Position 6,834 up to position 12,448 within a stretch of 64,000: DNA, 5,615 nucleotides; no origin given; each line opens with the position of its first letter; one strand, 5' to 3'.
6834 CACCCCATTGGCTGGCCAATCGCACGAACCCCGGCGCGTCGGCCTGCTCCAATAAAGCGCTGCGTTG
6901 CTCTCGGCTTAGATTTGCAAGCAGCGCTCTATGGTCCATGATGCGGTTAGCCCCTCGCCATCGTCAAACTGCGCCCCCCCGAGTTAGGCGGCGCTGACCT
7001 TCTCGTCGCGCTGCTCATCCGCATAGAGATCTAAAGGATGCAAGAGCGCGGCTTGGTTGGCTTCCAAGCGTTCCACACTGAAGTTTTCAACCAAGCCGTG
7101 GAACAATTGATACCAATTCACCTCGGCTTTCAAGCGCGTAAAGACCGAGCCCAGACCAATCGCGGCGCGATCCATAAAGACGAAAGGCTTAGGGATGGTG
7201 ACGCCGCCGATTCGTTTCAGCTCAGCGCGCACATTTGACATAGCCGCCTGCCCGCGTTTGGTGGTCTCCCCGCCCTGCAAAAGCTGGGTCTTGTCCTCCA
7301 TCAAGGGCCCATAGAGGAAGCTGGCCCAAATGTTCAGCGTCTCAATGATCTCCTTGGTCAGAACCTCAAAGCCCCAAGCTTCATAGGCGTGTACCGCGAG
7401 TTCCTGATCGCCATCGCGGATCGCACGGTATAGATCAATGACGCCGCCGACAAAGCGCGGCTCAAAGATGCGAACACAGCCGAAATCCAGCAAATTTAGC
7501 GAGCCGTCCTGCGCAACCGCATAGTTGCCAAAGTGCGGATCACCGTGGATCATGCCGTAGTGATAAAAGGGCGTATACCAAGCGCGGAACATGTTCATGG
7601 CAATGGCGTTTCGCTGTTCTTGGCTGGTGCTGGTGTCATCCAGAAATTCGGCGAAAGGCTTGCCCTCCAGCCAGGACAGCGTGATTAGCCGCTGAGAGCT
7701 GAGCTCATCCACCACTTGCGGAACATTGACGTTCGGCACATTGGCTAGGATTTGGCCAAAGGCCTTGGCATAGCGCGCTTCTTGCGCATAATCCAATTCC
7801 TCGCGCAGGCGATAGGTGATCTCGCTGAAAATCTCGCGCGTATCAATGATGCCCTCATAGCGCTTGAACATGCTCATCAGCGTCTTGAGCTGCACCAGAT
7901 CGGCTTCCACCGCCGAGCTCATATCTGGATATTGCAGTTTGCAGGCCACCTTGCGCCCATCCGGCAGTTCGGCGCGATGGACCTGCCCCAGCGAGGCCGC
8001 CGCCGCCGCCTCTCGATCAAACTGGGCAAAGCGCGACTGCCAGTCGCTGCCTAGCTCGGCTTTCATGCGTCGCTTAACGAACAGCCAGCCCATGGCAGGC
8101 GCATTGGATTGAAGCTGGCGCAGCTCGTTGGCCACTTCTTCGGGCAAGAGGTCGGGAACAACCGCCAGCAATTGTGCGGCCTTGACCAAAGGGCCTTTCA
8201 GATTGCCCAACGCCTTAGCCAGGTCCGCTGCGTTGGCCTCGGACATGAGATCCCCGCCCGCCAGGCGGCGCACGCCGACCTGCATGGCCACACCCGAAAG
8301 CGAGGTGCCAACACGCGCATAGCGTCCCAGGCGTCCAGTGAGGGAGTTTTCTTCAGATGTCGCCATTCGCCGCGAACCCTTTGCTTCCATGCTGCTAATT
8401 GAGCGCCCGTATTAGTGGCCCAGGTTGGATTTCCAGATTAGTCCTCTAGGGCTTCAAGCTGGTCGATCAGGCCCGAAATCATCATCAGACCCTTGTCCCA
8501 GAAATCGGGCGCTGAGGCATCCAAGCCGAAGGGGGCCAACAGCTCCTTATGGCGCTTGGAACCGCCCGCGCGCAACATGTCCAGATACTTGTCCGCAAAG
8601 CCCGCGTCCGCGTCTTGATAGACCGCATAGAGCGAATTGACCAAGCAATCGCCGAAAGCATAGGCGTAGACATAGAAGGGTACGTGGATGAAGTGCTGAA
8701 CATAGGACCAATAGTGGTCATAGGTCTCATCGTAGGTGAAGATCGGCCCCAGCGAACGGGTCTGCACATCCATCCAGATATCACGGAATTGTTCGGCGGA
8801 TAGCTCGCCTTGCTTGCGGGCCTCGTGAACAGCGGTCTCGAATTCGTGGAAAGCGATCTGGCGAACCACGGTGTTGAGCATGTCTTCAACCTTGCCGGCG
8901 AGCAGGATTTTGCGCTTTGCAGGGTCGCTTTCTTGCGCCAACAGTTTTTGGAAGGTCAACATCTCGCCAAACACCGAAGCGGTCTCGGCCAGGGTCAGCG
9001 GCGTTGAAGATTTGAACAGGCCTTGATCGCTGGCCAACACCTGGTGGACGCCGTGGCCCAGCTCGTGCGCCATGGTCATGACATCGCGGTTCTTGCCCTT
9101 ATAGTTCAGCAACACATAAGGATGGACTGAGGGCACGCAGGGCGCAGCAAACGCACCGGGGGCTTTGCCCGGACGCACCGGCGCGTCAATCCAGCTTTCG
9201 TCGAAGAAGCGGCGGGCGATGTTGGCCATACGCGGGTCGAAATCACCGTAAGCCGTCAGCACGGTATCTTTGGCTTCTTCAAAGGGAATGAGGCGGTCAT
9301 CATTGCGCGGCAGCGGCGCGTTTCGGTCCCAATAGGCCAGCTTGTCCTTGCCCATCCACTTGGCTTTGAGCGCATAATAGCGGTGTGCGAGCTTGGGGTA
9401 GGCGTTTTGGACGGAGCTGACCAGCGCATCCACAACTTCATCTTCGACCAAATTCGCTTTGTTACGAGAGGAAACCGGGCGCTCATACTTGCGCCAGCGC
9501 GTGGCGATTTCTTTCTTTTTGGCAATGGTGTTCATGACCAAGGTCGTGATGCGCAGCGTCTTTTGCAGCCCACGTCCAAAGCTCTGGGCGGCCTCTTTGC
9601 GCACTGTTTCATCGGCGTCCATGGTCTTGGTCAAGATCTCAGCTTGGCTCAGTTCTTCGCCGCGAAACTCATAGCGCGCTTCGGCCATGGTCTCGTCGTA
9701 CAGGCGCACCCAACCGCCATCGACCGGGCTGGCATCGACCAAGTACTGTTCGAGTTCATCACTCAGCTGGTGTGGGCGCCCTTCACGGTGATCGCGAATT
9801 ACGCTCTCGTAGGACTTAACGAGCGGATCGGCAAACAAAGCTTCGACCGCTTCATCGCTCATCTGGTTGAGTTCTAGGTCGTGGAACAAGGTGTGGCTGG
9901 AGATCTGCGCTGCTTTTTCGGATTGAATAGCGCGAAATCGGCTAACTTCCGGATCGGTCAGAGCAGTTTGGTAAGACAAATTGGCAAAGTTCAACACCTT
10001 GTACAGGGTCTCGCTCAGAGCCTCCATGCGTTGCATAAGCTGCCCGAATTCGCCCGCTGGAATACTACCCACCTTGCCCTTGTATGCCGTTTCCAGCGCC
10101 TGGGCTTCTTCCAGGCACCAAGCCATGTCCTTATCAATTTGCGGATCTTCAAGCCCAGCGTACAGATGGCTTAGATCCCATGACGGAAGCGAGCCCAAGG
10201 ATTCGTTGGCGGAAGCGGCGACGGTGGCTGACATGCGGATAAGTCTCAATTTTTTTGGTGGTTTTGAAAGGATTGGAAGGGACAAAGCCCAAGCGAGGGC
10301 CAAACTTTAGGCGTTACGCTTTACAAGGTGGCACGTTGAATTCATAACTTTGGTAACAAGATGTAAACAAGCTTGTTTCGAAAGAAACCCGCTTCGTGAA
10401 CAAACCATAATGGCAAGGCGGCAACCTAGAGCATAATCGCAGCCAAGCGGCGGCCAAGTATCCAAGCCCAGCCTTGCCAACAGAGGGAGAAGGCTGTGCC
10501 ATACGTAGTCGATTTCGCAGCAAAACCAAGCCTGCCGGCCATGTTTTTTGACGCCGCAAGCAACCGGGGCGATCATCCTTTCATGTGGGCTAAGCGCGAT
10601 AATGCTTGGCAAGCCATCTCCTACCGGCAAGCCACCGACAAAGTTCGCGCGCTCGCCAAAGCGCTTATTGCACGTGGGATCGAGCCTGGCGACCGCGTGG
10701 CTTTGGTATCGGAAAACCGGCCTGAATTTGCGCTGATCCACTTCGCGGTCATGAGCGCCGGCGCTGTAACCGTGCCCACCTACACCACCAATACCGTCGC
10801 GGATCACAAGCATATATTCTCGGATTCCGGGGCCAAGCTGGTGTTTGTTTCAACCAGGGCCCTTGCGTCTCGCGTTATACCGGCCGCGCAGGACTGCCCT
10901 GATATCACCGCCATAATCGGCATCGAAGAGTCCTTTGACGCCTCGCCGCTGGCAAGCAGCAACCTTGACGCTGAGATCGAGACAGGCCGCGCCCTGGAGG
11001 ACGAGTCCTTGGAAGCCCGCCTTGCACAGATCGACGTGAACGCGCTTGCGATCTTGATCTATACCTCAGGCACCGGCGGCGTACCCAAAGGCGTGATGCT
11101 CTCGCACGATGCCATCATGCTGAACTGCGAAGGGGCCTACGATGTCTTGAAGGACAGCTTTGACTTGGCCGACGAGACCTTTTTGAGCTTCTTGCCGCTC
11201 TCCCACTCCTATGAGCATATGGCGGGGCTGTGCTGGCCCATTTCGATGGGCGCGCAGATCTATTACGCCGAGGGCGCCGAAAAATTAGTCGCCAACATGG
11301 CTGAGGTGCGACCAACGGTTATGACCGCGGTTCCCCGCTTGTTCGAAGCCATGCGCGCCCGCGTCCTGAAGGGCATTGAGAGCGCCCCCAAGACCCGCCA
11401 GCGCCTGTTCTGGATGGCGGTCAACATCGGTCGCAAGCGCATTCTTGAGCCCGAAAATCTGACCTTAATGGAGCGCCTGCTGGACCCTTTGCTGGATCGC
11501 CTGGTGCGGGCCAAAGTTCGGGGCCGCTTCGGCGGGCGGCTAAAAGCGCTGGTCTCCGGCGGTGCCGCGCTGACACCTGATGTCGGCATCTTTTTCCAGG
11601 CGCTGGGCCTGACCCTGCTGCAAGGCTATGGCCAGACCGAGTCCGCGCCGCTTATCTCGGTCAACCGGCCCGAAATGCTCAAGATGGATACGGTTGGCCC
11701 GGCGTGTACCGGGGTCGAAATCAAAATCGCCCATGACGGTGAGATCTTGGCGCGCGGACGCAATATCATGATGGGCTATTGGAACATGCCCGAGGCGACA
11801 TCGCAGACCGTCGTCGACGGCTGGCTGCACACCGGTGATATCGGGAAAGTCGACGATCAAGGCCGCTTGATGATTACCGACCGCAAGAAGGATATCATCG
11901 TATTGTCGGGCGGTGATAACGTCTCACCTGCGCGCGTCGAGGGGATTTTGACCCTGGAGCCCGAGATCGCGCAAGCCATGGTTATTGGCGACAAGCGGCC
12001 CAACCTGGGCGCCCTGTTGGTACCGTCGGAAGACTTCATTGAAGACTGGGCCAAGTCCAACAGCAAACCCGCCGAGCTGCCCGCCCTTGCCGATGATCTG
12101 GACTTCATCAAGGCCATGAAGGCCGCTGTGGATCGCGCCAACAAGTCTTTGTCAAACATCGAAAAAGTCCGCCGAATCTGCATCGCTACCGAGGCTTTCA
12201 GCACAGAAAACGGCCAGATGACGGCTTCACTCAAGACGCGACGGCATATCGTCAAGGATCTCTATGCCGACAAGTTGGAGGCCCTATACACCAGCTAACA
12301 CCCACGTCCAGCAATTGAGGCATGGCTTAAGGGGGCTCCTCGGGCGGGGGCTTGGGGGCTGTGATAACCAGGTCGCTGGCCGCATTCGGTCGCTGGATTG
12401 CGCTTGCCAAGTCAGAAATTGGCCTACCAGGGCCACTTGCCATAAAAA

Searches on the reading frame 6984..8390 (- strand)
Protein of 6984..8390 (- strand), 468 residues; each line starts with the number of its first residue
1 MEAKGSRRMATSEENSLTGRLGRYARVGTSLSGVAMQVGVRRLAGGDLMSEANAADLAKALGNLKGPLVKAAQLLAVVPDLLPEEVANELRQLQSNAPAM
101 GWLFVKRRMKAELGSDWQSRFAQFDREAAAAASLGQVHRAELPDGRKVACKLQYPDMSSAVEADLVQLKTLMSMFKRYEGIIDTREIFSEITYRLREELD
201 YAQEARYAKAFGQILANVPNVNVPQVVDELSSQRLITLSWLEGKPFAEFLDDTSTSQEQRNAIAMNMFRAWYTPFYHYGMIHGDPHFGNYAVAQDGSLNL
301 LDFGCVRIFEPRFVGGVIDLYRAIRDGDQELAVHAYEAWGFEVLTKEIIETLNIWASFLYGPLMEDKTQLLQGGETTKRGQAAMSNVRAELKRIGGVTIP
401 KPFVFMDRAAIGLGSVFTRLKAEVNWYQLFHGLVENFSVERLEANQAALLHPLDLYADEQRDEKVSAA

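Call 35: search_protein_families(library=pfam, proteins=[window:6984-8390:-], max_evalue=0.00001)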
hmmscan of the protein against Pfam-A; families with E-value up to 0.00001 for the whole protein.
window:6984-8390:- (468 aa): 1 family
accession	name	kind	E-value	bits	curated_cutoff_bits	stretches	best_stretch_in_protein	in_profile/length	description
PF03109.22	ABC1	-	2.8e-60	203.9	22.9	1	92-331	1-239/244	ABC1 atypical kinase-like domain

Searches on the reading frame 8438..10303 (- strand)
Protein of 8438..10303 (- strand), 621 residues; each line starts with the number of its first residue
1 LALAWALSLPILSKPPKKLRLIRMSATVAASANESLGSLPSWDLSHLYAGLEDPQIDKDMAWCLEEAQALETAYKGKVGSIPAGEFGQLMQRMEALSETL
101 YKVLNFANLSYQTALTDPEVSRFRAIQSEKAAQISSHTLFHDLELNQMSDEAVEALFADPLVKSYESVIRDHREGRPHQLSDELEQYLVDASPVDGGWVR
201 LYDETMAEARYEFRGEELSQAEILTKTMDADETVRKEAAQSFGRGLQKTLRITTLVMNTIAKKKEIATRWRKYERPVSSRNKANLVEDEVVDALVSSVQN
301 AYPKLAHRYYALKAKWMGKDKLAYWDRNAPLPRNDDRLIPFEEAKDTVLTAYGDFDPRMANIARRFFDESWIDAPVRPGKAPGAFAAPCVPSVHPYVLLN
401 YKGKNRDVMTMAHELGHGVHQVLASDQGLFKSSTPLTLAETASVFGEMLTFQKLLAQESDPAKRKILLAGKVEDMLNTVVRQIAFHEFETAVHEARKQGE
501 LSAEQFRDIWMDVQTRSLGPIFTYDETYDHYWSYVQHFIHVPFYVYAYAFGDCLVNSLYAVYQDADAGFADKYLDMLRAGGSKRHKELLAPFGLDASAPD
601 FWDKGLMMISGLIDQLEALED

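Call 35: search_protein_families(library=pfam, proteins=[window:8438-10303:-], max_evalue=0.00001)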
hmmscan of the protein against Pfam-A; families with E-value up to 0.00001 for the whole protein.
window:8438-10303:- (621 aa): 2 families
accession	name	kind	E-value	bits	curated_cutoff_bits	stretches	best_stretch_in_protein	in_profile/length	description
PF01432.26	Peptidase_M3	-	7e-44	151.4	27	1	229-606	5-455/457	Peptidase family M3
PF08439.15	Peptidase_M3_N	-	3.4e-12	46.8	25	1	144-210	1-69/70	Oligopeptidase F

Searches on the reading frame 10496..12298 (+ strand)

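Call 35: search_protein_families(library=pfam, proteins=[window:10496-12298:+], max_evalue=0.00001)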
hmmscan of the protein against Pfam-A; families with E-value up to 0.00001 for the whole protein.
window:10496-12298:+ (600 aa): 2 families
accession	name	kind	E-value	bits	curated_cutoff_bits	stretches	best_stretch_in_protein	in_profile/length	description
PF00501.34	AMP-binding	-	3.1e-77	260.4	29.9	1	18-429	2-384/384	AMP-binding enzyme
PF23562.2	AMP-binding_C_3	-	5.7e-14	53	20.8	1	466-599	2-121/124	AMP-binding enzyme C-terminal domain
